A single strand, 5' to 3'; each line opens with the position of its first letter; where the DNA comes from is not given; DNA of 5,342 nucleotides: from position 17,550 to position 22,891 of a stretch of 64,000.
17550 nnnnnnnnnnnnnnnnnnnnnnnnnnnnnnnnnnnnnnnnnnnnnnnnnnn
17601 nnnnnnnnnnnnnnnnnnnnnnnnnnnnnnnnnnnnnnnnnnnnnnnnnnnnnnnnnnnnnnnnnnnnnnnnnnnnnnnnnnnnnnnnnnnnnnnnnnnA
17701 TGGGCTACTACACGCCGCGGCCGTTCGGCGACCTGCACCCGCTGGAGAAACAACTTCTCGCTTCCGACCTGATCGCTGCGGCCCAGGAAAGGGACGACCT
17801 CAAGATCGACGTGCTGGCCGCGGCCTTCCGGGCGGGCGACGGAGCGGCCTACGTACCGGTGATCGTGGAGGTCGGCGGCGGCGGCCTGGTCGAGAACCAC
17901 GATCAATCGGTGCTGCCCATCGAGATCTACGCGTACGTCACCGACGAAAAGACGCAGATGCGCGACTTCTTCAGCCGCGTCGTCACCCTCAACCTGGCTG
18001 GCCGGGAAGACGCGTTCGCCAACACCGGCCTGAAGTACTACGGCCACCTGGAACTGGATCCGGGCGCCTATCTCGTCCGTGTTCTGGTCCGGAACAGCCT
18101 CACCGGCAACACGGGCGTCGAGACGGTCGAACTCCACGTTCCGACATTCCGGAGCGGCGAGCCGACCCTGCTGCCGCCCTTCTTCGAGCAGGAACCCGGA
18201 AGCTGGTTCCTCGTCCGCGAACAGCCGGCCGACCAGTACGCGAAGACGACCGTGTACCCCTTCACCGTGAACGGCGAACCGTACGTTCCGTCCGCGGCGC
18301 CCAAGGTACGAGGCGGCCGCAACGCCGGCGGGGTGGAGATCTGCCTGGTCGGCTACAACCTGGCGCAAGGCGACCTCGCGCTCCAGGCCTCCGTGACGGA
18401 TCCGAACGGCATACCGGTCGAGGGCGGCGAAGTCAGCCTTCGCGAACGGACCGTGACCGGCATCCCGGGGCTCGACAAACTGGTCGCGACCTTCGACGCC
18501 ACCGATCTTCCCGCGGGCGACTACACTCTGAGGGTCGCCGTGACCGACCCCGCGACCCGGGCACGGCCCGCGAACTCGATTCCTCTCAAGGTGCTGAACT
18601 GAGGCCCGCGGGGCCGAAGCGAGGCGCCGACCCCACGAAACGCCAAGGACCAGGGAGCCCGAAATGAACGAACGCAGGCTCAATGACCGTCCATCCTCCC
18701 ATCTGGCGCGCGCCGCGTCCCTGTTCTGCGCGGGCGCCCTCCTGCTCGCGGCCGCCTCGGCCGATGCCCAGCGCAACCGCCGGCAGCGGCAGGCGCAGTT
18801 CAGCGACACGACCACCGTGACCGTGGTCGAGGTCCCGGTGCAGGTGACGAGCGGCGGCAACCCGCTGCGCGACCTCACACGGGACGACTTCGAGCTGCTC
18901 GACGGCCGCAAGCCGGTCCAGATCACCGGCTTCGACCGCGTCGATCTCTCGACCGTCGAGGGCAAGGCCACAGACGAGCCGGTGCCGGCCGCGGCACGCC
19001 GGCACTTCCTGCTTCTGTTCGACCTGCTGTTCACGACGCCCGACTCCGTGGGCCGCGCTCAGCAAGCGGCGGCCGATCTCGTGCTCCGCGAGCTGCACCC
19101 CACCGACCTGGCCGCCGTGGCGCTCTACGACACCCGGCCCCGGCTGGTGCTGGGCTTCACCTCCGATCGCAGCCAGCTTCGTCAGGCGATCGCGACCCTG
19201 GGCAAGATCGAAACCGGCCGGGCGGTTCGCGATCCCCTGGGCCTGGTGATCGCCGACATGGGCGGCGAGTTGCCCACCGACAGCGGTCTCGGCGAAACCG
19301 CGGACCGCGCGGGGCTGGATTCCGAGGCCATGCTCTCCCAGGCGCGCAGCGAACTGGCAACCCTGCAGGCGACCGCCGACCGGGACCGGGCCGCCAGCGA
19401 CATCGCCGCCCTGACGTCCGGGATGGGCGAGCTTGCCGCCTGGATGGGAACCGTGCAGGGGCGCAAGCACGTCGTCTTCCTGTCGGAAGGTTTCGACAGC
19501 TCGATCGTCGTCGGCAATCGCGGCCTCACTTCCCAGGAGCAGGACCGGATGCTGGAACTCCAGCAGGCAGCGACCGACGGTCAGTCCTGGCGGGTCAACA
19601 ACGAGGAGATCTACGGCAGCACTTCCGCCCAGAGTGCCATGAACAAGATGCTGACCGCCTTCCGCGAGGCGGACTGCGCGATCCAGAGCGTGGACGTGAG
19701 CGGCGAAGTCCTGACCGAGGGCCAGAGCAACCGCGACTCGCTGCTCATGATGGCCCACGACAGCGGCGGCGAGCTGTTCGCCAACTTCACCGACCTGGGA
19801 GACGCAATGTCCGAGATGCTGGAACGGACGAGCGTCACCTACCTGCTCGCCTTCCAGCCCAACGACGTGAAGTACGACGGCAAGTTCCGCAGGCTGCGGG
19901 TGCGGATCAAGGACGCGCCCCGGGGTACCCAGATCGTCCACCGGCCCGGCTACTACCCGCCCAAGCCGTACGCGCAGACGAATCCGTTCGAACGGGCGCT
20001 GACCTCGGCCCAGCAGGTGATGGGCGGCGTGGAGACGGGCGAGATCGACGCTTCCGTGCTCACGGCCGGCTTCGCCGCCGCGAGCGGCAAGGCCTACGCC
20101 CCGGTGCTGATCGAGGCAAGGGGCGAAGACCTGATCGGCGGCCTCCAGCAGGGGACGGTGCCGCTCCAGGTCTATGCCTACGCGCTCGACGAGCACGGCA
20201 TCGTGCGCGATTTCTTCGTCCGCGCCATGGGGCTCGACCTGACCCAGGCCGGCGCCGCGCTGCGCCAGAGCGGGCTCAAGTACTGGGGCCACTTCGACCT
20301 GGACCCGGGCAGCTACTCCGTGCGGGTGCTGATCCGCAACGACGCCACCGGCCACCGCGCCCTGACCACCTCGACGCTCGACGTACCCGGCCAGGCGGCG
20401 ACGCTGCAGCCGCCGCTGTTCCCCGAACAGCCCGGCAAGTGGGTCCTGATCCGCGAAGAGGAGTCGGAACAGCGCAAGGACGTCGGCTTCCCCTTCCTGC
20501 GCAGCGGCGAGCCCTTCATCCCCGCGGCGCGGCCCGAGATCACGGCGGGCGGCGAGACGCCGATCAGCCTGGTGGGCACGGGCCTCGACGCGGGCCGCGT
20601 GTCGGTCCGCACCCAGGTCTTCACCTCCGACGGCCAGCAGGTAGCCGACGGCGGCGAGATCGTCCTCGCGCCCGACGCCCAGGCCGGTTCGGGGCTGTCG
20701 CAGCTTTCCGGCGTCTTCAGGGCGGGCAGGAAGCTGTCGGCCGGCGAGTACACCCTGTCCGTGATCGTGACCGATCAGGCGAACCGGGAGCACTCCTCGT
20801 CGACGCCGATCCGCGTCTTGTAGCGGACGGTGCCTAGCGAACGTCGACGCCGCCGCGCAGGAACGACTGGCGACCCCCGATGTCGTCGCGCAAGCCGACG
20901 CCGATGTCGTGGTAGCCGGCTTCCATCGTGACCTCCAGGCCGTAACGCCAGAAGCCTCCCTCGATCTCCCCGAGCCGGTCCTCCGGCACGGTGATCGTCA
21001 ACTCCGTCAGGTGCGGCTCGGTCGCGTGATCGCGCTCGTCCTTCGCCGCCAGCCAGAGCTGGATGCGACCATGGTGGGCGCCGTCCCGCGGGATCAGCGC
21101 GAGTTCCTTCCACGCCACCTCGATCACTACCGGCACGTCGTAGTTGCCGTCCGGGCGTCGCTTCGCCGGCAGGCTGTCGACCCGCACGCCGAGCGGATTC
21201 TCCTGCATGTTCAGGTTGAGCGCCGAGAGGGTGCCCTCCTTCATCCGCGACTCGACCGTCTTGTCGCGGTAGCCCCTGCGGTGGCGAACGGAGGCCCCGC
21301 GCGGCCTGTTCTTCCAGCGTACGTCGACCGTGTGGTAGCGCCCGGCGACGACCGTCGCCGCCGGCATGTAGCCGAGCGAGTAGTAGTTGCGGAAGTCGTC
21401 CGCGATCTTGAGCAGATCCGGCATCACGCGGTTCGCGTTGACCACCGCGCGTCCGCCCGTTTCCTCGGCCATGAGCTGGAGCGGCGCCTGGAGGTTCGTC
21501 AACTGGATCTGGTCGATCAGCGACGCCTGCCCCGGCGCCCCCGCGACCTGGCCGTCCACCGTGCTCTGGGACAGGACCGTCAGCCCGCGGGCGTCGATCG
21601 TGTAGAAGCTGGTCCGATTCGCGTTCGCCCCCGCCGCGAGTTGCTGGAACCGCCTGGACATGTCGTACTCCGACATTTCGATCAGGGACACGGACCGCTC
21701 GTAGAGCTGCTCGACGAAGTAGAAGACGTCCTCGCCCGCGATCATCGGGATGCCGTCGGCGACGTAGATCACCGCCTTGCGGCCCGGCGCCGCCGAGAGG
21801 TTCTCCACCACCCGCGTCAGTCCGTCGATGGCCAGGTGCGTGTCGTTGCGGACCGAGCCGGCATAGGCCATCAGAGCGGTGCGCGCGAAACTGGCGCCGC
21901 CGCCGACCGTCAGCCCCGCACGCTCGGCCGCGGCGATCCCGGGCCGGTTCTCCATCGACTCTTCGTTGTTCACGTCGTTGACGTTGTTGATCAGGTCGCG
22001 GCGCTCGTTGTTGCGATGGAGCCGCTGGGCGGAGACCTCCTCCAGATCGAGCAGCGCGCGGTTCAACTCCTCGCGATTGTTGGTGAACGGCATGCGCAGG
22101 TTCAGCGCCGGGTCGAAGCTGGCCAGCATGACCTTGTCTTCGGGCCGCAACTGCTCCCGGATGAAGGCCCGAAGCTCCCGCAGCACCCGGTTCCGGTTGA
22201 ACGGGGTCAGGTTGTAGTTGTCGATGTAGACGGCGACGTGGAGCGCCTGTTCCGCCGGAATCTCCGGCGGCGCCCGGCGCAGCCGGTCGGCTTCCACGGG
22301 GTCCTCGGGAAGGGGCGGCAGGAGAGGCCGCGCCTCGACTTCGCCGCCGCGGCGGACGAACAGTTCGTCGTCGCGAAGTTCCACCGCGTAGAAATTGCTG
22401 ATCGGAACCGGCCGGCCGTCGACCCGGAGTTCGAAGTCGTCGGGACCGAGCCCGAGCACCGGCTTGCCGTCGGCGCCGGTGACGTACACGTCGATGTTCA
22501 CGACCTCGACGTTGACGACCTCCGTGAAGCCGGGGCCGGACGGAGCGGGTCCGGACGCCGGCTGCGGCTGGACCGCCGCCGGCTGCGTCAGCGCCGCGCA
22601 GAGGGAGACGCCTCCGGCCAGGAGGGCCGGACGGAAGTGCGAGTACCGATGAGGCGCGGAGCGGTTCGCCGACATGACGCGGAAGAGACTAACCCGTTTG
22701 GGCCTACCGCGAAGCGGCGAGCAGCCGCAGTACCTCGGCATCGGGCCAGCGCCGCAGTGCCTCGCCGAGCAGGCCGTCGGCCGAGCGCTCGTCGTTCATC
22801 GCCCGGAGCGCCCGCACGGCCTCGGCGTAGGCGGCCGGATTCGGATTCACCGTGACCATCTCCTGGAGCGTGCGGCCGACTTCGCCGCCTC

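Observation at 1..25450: A 25-kb exported-protein island built from recurring enzyme-TPR, FG-GAP and VWA modules, with no visible regulator, ATPase or inner-membrane component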

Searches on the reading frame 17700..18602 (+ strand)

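Call 20: search_protein_families(library=pfam, proteins=[window:17700-18602:+], max_evalue=10)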
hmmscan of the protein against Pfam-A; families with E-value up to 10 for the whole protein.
window:17700-18602:+ (300 aa): 7 families
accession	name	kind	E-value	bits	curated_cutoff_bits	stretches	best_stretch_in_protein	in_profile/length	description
PF07495.19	Y_Y_Y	-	0.0037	17.6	26.6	1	268-286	33-51/65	Y_Y_Y domain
PF13620.12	CarboxypepD_reg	-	0.0083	16.9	32.3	1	229-284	3-59/82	Carboxypeptidase regulatory-like domain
PF14524.12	Wzt_C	-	0.0087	16.5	30.4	1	228-285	51-109/143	Wzt C-terminal domain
PF16640.11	Big_3_5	-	0.018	16.1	35.5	1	226-279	14-67/88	Bacterial Ig-like domain (group 3)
PF19077.6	Big_13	-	0.047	14.6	27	1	264-296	65-98/102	Bacterial Ig-like domain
PF02369.22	Big_1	-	0.059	13.9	34.9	1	227-283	20-82/93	Bacterial Ig-like domain (group 1)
PF22058.2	X25_BaPul_like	-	0.12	12.9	27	1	268-298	39-69/87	Pullulanase X25 domain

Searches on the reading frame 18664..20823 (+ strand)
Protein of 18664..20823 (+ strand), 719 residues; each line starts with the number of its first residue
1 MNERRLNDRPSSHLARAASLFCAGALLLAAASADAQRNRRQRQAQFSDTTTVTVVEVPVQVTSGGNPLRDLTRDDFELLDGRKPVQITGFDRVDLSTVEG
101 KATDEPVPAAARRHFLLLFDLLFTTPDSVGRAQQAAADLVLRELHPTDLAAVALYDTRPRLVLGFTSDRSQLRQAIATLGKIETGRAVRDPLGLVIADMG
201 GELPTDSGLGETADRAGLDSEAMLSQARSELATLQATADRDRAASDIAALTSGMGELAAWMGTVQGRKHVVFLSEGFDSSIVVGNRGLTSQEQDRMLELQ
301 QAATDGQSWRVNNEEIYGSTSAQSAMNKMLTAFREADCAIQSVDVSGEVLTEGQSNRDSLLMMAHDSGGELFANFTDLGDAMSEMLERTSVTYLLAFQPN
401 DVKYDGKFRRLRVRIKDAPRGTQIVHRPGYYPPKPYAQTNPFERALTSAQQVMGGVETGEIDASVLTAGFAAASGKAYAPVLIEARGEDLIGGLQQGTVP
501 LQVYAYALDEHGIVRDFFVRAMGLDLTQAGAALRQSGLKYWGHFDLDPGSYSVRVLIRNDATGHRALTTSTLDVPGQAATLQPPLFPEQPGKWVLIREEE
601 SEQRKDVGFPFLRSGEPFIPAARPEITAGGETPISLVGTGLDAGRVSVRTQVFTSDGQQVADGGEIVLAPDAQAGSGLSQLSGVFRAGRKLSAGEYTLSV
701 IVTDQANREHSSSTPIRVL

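Call 5: search_protein_families(library=pfam, proteins=[window:18664-20823:+], max_evalue=0.01)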
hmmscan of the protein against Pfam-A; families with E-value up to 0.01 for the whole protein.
window:18664-20823:+ (719 aa): 1 family
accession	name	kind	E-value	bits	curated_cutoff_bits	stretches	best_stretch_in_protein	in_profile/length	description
PF13519.12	VWA_2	-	0.0012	19.8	27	0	132-182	23-72/107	von Willebrand factor type A domain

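Call 6: search_protein_families(library=ncbifam, proteins=[window:18664-20823:+], max_evalue=0.001)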
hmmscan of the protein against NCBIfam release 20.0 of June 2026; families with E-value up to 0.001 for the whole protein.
window:18664-20823:+ (719 aa): 1 family
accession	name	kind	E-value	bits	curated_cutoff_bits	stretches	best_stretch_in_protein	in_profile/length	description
TIGR03436.1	acidobact_VWFA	subfamily_domain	2.6e-44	152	81.25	1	49-432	4-323/324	VWA domain-containing protein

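Call 9: find_encoding_contigs(protein=window:18664-20823:+, flank=10000, max_places=6)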
Protein window:18664-20823:+ (719 aa): 3 contigs read that carry it; 2 places shown.
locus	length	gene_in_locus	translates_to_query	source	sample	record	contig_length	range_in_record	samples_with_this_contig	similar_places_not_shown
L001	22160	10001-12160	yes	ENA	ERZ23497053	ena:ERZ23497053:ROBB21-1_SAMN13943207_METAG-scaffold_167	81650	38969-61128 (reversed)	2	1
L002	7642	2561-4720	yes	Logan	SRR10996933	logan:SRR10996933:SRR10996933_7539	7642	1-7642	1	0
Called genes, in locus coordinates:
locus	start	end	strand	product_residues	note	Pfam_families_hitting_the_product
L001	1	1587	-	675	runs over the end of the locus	PF00884:Sulfatase, PF01663:Phosphodiest, PF13432:TPR_16 (faint), PF13428:TPR_14 (faint), PF16347:SGSH_C (weak), PF13424:TPR_12 (faint), PF00515:TPR_1 (faint), PF07719:TPR_2 (faint), +4 more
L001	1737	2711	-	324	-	PF13620:CarboxypepD_reg, PF13174:TPR_6 (faint), PF13424:TPR_12 (weak), PF00515:TPR_1 (faint), PF13432:TPR_16 (weak), PF14559:TPR_19, PF13371:TPR_9 (weak), PF13432:TPR_16 (weak), +5 more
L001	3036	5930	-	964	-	PF13620:CarboxypepD_reg, PF13715:CarbopepD_reg_2 (weak)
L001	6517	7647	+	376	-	PF07721:TPR_4 (faint), PF13424:TPR_12 (faint), PF17874:TPR_MalT (faint), PF13429:TPR_15, PF13428:TPR_14 (weak), PF14559:TPR_19 (weak), PF13432:TPR_16 (weak), PF14559:TPR_19, +6 more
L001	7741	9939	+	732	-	-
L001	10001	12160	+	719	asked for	-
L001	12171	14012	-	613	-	-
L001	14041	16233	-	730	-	PF00884:Sulfatase, PF01663:Phosphodiest, PF13428:TPR_14 (faint), PF16347:SGSH_C (faint), PF07719:TPR_2 (faint), PF13181:TPR_8 (faint), PF14559:TPR_19 (faint)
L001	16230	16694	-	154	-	-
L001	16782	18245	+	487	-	PF11376:DUF3179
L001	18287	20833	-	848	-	PF13688:Reprolysin_5, PF13574:Reprolysin_2, PF13582:Reprolysin_3, PF13583:Reprolysin_4, PF00041:fn3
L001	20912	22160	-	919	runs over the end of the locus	PF13688:Reprolysin_5, PF13574:Reprolysin_2 (weak), PF13582:Reprolysin_3, PF13583:Reprolysin_4, PF00041:fn3 (weak), PF16893:fn3_2 (faint), PF21605:CRLF2-like_D2 (faint), PF22352:K319L-like_PKD (faint)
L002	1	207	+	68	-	?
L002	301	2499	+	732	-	-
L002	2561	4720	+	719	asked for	-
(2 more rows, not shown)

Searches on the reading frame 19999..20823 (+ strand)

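Call 20: search_protein_families(library=pfam, proteins=[window:19999-20823:+], max_evalue=10)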
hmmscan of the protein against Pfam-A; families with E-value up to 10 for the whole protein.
window:19999-20823:+ (274 aa): 5 families
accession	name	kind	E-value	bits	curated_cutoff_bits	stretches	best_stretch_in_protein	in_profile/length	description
PF19077.6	Big_13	-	0.0023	18.8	27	1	239-271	65-98/102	Bacterial Ig-like domain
PF13860.13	FlgD_ig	-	0.028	14.8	27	1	196-258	18-76/79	FlgD Ig-like domain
PF14524.12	Wzt_C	-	0.035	14.5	30.4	1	244-265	91-113/143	Wzt C-terminal domain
PF18911.6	PKD_4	-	0.041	14.4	27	1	248-269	59-80/85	PKD domain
PF13954.11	PapC_N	-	0.17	12.3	27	0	101-140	26-62/146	PapC N-terminal domain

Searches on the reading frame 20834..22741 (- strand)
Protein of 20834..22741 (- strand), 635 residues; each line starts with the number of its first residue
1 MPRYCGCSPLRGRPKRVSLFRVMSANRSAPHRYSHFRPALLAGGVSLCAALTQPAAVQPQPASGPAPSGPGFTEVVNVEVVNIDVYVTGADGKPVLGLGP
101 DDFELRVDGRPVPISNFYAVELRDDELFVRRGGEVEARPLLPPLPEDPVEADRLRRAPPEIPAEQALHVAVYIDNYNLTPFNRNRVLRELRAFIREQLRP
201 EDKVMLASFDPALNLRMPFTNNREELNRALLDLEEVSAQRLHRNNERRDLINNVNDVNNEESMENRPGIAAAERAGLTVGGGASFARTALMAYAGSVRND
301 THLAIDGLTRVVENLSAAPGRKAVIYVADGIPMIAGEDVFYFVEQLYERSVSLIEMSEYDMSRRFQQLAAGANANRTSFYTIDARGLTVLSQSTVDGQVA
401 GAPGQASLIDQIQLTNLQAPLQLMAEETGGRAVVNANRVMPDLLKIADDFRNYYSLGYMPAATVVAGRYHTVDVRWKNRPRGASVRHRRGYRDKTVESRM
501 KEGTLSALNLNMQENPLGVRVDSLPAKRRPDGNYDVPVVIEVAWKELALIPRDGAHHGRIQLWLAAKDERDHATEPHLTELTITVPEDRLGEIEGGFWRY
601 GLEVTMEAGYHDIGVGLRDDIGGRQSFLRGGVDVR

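Call 5: search_protein_families(library=pfam, proteins=[window:20834-22741:-], max_evalue=0.01)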
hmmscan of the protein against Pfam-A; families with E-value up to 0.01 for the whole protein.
window:20834-22741:- (635 aa): 1 family
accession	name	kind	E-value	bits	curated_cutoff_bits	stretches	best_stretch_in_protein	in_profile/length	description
PF13519.12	VWA_2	-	0.0031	18.6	27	0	178-235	16-71/107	von Willebrand factor type A domain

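Call 7: search_protein_families(library=ncbifam, proteins=[window:20834-22741:-], max_evalue=0.001)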
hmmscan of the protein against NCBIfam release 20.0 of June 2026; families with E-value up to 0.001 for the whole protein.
window:20834-22741:- (635 aa): 1 family
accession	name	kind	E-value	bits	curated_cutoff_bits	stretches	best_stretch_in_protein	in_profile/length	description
TIGR03436.1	acidobact_VWFA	subfamily_domain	6.5e-54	183.6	81.25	1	76-491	5-321/324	VWA domain-containing protein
